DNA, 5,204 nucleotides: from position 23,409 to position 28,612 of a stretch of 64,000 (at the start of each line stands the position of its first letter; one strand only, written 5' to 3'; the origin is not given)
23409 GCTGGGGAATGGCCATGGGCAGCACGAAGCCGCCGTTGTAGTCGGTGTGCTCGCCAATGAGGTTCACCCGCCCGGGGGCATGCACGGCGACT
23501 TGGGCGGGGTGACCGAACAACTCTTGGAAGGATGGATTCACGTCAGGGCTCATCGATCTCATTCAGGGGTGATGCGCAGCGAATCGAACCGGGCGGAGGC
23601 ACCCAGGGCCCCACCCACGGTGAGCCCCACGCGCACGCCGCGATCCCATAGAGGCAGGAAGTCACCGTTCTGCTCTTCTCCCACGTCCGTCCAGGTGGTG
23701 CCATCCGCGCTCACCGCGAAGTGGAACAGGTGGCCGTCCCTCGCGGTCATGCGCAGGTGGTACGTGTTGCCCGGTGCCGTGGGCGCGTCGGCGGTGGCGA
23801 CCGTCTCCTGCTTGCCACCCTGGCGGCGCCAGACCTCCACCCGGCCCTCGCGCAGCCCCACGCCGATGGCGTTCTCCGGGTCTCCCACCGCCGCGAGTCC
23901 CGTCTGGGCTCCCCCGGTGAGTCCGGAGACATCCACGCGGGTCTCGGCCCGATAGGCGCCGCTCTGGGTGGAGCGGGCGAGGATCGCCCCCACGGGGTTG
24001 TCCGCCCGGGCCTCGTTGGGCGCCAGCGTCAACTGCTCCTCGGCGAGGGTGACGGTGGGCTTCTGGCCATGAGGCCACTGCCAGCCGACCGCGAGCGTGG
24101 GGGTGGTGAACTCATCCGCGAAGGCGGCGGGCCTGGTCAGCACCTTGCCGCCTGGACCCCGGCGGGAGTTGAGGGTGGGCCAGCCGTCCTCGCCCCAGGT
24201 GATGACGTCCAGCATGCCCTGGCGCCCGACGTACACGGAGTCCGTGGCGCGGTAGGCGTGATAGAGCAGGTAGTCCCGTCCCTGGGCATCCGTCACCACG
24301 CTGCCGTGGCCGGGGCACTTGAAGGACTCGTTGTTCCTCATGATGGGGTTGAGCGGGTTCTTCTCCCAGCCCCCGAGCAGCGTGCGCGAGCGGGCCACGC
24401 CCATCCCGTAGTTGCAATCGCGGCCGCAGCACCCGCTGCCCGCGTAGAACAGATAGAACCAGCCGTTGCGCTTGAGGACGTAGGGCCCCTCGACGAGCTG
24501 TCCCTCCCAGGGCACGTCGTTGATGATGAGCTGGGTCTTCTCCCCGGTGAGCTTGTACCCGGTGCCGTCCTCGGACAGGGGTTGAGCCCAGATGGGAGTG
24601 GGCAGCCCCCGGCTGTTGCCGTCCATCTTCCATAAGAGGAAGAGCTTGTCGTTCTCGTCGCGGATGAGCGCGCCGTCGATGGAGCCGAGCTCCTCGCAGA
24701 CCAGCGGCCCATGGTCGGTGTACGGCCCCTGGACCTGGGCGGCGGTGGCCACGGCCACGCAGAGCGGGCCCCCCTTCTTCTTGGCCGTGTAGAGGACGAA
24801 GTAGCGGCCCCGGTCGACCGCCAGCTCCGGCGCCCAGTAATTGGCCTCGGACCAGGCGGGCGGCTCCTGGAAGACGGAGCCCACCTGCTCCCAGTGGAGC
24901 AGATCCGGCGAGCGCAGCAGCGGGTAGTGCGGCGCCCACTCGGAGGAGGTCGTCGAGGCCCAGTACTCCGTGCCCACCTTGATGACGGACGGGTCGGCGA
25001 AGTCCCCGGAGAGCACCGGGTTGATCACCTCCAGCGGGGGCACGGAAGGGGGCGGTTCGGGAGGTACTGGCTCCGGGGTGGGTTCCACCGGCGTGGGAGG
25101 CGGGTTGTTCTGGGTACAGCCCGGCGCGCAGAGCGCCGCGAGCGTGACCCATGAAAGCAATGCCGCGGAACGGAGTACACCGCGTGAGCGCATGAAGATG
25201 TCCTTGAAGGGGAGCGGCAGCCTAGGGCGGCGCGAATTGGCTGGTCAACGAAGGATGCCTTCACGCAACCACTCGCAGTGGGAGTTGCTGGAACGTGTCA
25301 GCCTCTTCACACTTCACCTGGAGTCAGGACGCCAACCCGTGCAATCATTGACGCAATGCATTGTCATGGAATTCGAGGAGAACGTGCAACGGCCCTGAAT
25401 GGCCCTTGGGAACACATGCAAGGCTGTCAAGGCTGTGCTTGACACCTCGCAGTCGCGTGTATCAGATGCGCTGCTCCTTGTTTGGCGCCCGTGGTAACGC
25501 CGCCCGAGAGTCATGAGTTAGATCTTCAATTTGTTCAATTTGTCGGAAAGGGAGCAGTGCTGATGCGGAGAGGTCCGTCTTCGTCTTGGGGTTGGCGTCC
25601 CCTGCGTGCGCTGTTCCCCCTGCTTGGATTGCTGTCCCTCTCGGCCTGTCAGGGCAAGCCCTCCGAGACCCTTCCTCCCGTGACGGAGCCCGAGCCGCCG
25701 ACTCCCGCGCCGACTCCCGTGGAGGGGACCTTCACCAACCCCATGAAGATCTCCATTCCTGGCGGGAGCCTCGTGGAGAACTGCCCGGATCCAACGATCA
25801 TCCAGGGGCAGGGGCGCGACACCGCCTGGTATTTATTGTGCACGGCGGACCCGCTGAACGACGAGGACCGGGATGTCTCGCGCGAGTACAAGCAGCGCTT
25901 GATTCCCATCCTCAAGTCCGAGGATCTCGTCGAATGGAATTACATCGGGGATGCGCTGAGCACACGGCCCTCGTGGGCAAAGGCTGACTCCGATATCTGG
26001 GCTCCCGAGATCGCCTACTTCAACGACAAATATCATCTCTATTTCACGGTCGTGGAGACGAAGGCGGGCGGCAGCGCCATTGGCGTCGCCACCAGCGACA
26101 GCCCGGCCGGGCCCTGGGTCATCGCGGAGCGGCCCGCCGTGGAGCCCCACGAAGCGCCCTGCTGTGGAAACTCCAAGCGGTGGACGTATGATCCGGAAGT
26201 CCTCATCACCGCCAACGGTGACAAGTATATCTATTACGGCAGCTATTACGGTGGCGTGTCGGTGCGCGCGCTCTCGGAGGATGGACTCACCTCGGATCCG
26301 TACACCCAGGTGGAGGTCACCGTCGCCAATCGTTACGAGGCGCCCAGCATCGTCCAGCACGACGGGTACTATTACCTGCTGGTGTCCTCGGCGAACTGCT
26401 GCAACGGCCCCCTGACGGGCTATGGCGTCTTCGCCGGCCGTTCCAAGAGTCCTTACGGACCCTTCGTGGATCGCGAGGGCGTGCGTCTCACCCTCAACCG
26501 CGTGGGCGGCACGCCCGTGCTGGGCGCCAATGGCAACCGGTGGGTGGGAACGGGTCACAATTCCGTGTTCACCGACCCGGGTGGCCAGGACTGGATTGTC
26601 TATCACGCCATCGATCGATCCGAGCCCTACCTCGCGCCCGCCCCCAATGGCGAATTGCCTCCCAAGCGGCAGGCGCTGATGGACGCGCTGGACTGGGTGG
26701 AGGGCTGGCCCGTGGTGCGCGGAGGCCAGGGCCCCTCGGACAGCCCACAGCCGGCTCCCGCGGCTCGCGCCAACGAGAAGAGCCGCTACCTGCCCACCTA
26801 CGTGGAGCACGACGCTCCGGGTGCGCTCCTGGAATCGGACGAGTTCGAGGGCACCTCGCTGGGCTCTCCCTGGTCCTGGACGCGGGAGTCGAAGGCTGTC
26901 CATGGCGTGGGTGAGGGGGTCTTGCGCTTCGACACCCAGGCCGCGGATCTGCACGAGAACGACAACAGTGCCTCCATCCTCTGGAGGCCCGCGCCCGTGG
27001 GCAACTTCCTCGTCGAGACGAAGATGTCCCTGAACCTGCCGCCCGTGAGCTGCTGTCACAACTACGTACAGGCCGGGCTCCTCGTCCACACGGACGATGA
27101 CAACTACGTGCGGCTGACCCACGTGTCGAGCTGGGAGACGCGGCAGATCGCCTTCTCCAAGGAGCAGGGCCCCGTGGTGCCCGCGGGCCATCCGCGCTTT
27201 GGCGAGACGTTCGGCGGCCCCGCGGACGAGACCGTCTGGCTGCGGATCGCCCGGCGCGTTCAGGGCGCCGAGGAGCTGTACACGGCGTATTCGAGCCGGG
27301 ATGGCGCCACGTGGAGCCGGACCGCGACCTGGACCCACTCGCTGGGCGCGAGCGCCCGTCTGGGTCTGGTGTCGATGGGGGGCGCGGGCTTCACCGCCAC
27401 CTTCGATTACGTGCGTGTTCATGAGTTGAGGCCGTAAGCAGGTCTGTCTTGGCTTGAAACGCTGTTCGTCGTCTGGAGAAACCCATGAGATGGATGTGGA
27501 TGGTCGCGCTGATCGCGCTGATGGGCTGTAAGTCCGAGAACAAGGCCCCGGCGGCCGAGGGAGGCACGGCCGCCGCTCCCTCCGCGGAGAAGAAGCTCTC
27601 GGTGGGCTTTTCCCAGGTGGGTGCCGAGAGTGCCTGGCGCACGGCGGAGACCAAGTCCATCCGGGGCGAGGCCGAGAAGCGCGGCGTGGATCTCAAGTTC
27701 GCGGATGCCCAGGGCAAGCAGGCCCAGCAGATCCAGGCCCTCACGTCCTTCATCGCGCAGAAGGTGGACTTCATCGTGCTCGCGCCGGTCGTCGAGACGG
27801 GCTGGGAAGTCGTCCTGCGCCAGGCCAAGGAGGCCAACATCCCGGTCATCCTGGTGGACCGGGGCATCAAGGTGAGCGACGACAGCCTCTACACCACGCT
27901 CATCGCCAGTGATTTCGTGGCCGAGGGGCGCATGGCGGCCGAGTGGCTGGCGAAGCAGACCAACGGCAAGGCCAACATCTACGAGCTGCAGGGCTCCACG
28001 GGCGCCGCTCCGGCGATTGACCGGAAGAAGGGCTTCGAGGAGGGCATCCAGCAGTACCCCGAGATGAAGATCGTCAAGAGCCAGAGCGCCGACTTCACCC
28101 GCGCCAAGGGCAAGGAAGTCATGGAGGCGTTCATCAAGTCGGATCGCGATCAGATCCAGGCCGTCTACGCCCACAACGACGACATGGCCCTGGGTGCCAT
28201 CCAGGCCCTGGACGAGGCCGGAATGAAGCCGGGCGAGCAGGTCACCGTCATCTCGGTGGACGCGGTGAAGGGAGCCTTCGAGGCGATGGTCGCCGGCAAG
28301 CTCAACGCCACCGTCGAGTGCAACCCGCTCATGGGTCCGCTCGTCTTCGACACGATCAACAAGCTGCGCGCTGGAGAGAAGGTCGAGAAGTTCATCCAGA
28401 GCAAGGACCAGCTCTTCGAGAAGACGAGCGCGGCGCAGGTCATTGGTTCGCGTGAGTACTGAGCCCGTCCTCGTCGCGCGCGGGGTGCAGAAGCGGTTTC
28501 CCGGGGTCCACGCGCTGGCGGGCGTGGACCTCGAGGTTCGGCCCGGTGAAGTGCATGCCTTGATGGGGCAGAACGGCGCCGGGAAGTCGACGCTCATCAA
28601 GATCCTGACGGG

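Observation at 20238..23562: Plant/protist-type sugar-1-P salvage pair: UDPGP-family pyrophosphorylase next to a GHMP galactokinase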

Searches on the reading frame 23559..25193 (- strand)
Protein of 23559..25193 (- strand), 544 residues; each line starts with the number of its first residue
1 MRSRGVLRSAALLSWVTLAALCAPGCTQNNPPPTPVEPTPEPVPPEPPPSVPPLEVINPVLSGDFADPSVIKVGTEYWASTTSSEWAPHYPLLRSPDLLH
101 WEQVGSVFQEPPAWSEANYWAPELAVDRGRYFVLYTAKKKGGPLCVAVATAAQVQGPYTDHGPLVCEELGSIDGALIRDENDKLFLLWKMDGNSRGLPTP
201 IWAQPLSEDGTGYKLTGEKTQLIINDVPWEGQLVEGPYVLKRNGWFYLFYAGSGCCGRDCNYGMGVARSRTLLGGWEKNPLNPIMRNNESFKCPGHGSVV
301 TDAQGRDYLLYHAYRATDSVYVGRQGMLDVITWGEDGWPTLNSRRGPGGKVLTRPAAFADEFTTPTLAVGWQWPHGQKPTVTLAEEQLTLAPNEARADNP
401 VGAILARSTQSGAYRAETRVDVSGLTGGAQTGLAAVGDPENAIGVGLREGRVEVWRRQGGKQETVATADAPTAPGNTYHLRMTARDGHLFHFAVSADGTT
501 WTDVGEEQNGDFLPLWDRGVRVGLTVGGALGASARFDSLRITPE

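Call 4: search_protein_families(library=pfam, proteins=[window:23559-25193:-])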
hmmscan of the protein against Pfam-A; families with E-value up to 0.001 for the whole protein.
window:23559-25193:- (544 aa): 2 families
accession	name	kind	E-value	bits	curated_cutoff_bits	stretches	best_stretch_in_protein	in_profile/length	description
PF04616.20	Glyco_hydro_43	-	5.4e-68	229.9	32.2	1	58-339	3-288/288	Glycosyl hydrolases family 43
PF17851.8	GH43_C2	-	7.1e-16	59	22.7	1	360-514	2-166/203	Beta xylosidase C-terminal Concanavalin A-like domain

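Call 5: search_protein_families(library=ncbifam, proteins=[window:23559-25193:-])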
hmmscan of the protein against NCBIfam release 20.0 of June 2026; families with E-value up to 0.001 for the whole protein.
window:23559-25193:- (544 aa): 2 families
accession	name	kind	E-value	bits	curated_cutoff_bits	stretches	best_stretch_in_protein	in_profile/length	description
NF053747.1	NdoAlphArabAbnA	equivalog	4.9e-17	62.2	480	1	66-340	32-309/310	arabinan endo-1,5-alpha-L-arabinosidase AbnA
NF053746.1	NdoAlphArabAbnB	equivalog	1.3e-07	30.8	750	0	67-165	13-122/446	arabinan endo-1,5-alpha-L-arabinosidase AbnB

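Call 58: search_solved_structures(query=window:23559-25193:-, max_evalue=1e-10)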
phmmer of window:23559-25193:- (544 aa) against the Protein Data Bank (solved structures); distinct sequences matched with E-value up to 1e-10: 37.
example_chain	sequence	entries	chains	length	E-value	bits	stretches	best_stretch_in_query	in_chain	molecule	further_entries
6ms3_A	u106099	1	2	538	8.5e-29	103.9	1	57-521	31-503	Glycoside Hydrolase Family 43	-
9he8_A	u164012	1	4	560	2.6e-28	102.4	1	54-508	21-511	Beta-xylosidase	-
6ms2_A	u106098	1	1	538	2.8e-28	102.2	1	57-521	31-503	Glycoside Hydrolase Family 43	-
1yrz_A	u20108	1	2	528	6.4e-27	97.8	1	56-354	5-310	xylan beta-1,4-xylosidase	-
5jow_A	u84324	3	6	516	7.1e-26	94.3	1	58-344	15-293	Non-reducing end alpha-L-arabinofuranosidase BoGH43A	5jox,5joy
5z5d_A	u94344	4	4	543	8.3e-26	94.1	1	55-342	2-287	Beta-xylosidase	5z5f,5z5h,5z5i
4qqs_A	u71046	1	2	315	1.4e-25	93.4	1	64-337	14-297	Glycoside hydrolase family 43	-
3kst_A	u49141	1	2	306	3e-20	75.7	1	65-317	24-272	Endo-1,4-beta-xylanase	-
3c2u_A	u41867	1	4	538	4.3e-19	71.9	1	56-504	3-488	Xylosidase/arabinosidase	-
2exh_A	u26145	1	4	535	1.3e-17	67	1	56-347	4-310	beta-D-xylosidase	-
5joz_A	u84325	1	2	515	3.2e-17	65.7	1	58-342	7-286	Non-reducing end alpha-L-arabinofuranosidase BoGH43B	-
6ife_A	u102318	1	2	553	4.6e-17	65.2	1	54-346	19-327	Beta-xylosidase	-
2exj_A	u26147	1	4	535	8.6e-17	64.3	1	56-347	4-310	beta-D-xylosidase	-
2exk_A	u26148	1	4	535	1.2e-16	63.8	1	56-347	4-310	beta-D-xylosidase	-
2exi_A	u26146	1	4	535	1.5e-16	63.5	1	56-347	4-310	beta-D-xylosidase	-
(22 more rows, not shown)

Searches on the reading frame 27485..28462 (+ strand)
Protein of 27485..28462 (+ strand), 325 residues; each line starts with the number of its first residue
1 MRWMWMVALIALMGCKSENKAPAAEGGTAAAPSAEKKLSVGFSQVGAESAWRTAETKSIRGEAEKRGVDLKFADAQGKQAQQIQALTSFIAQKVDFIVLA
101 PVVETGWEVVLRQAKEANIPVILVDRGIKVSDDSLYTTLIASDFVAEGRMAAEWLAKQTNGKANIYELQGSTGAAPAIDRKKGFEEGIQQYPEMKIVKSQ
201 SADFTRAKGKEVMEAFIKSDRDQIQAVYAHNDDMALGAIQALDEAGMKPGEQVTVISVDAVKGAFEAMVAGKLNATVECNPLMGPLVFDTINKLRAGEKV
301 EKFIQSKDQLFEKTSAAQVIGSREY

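Call 10: search_protein_families(library=pfam, proteins=[window:27485-28462:+])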
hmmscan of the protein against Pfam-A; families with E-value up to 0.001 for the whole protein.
window:27485-28462:+ (325 aa): 3 families
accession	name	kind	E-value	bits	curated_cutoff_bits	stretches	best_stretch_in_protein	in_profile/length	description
PF13407.12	Peripla_BP_4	-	1.7e-50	172.4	35.1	1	40-281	1-239/258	Periplasmic binding protein domain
PF00532.27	Peripla_BP_1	-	2.1e-17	63.9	22.2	1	51-304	15-271/281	Periplasmic binding proteins and sugar binding domain of LacI family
PF13377.12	Peripla_BP_3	-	3.1e-10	40.8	26.5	1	170-263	19-115/167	Periplasmic binding protein-like domain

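Call 57: search_protein_families(library=ncbifam, proteins=[window:27485-28462:+], max_evalue=1e-10)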
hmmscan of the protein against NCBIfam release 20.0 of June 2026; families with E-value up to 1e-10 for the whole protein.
window:27485-28462:+ (325 aa): 15 families
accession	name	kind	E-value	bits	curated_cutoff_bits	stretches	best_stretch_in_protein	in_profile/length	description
NF041827.1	YtfQ_transport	equivalog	4e-115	384.1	510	1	29-319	17-311/320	galactofuranose ABC transporter, galactofuranose-binding protein YtfQ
NF007936.0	PRK10653.1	equivalog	1.5e-40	139.3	337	1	59-306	48-288/295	ribose ABC transporter substrate-binding protein RbsB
NF007254.0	PRK09701.1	equivalog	5.1e-24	85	335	1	56-283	43-274/311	D-allose transporter substrate-binding protein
TIGR02634.1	xylF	equivalog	5.1e-18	65.7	389.55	1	50-277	12-236/302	D-xylose ABC transporter substrate-binding protein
NF007979.0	PRK10703.1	equivalog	3.2e-15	56.1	501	1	39-264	61-280/341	HTH-type transcriptional repressor PurR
NF047341.1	lactose_RbsR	equivalog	3.3e-15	56.3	382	1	64-262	89-275/331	ribose utilization transcriptional repressor RbsR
NF007680.0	PRK10355.1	equivalog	3e-14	53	504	1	60-277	48-263/331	D-xylose ABC transporter substrate-binding protein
NF007743.0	PRK10423.1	equivalog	1.6e-13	50.5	531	1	65-315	87-329/330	ribose operon transcriptional repressor RbsR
NF007075.0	PRK09526.1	subfamily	4.6e-13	48.8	340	1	58-260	84-277/358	LacI family DNA-binding transcriptional regulator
TIGR02417.1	fruct_sucro_rep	subfamily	5.8e-13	48.8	389.55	1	56-229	79-244/327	D-fructose-responsive transcription factor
NF011924.1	PRK15395.1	equivalog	1.8e-12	47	420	1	51-277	39-277/329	galactose/glucose ABC transporter substrate-binding protein MglB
NF040907.2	ChvE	equivalog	2.4e-12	46.7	460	1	59-277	20-255/324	multiple monosaccharide ABC transporter substrate-binding protein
NF052284.1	rhzpin_SBP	equivalog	7.9e-11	41.6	420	1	61-279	25-238/289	rhizopine catabolism ABC transporter substrate-binding protein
NF007449.0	PRK10014.1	subfamily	8.7e-11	41.4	310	0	64-252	91-272/342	Mal regulon transcriptional regulator MalI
NF008185.0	PRK10936.1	equivalog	8.8e-11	41.3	200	0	62-276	72-279/346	TMAO reductase system periplasmic protein TorT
